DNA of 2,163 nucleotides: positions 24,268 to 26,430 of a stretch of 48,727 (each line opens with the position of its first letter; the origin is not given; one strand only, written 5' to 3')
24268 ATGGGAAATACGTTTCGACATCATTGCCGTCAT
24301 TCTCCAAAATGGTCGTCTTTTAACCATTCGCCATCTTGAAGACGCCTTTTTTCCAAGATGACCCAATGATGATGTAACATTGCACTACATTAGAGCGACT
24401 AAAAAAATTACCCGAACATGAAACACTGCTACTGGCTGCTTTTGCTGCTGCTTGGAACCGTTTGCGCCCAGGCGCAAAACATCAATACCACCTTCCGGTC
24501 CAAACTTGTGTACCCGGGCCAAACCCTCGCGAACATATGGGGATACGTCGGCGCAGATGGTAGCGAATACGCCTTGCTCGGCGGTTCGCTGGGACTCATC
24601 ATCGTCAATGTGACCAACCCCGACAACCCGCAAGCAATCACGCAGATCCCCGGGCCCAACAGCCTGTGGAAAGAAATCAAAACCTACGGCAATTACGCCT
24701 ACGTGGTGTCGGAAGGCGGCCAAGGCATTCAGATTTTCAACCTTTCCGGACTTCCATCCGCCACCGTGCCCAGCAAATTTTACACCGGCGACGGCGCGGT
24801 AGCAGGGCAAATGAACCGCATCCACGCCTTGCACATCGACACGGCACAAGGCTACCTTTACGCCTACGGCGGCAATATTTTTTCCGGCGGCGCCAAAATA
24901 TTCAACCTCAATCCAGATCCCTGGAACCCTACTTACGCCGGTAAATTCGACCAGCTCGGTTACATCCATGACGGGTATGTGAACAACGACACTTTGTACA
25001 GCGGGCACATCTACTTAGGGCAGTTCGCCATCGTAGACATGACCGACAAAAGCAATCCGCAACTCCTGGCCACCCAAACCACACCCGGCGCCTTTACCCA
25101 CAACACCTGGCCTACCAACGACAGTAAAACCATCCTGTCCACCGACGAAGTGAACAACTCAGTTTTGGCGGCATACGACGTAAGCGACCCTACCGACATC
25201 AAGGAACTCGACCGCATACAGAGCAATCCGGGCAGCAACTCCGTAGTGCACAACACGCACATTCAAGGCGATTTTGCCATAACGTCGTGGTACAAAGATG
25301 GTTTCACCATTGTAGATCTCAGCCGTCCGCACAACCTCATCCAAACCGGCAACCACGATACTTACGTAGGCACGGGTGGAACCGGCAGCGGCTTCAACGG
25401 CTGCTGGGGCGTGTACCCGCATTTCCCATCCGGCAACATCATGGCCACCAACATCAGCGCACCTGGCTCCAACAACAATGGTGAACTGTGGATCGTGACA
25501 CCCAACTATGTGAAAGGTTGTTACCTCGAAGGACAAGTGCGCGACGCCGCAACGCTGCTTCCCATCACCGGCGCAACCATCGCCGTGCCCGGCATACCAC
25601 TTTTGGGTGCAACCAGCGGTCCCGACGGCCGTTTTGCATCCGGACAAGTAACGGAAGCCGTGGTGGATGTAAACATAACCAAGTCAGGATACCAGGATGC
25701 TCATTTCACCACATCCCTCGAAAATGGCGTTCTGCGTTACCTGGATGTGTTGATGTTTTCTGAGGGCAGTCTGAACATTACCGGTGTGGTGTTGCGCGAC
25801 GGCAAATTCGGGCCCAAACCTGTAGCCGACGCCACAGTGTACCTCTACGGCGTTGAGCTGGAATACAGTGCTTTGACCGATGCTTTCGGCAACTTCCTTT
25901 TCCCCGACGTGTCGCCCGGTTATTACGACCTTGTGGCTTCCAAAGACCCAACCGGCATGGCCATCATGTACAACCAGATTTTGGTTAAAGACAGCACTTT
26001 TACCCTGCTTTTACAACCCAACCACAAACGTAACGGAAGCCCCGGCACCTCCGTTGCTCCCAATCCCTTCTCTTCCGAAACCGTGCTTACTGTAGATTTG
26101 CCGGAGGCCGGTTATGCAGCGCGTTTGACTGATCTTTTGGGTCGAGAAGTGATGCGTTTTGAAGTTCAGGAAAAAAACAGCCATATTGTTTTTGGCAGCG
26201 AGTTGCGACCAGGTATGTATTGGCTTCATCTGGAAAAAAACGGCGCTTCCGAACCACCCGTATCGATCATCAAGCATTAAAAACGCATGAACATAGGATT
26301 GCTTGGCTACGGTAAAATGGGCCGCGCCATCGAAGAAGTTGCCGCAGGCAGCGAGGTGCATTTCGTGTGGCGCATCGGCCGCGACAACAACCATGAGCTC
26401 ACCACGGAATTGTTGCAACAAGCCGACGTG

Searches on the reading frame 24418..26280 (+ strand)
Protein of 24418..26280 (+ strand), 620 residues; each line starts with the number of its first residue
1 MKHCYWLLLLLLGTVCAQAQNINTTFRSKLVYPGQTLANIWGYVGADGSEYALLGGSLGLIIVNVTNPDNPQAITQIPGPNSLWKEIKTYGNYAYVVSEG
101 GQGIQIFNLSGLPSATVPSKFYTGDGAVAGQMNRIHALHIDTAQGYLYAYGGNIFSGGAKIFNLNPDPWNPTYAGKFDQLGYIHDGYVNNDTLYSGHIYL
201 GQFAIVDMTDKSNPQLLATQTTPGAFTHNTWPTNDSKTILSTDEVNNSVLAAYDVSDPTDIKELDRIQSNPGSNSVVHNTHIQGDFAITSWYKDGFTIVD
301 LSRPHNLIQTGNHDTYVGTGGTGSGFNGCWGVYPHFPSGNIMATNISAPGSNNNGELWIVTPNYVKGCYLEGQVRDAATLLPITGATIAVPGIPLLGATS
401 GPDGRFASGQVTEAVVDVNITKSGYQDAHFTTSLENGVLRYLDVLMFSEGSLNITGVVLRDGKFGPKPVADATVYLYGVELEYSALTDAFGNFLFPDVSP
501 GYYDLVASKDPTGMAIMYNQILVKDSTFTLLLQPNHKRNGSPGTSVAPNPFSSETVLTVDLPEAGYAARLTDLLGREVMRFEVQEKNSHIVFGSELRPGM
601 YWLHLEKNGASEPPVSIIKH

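Call 16: search_protein_families(library=pfam, proteins=[window:24418-26280:+], max_evalue=0.0001)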
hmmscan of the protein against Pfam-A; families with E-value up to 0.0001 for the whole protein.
window:24418-26280:+ (620 aa): 3 families
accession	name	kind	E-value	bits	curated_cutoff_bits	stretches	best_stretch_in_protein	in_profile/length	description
PF13620.12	CarboxypepD_reg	-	2e-14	54.1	32.3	2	454-510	2-57/82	Carboxypeptidase regulatory-like domain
PF13715.12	CarbopepD_reg_2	-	1.9e-08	34.7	32.2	0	371-457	2-86/88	CarboxypepD_reg-like domain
PF08309.17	LVIVD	-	1e-06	28.4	20.2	0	282-315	9-42/42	LVIVD repeat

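Call 58: search_protein_families(library=ncbifam, proteins=[window:24418-26280:+], max_evalue=0.001)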
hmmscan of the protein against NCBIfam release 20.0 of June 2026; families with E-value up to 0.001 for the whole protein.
window:24418-26280:+ (620 aa): 3 families
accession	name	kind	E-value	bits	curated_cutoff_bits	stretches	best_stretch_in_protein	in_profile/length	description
TIGR04312.1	choice_anch_B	subfamily_domain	2.3e-56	191.7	100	1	29-347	25-356/364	choice-of-anchor B family protein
TIGR04183.1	Por_Secre_tail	domain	5.8e-06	26.2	23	1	546-610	1-63/72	T9SS type A sorting domain-containing protein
NF052345.1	S_layer_anammox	exception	1.9e-05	22.2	1400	0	368-454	1313-1399/1596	Kustd1514 family S-layer glycoprotein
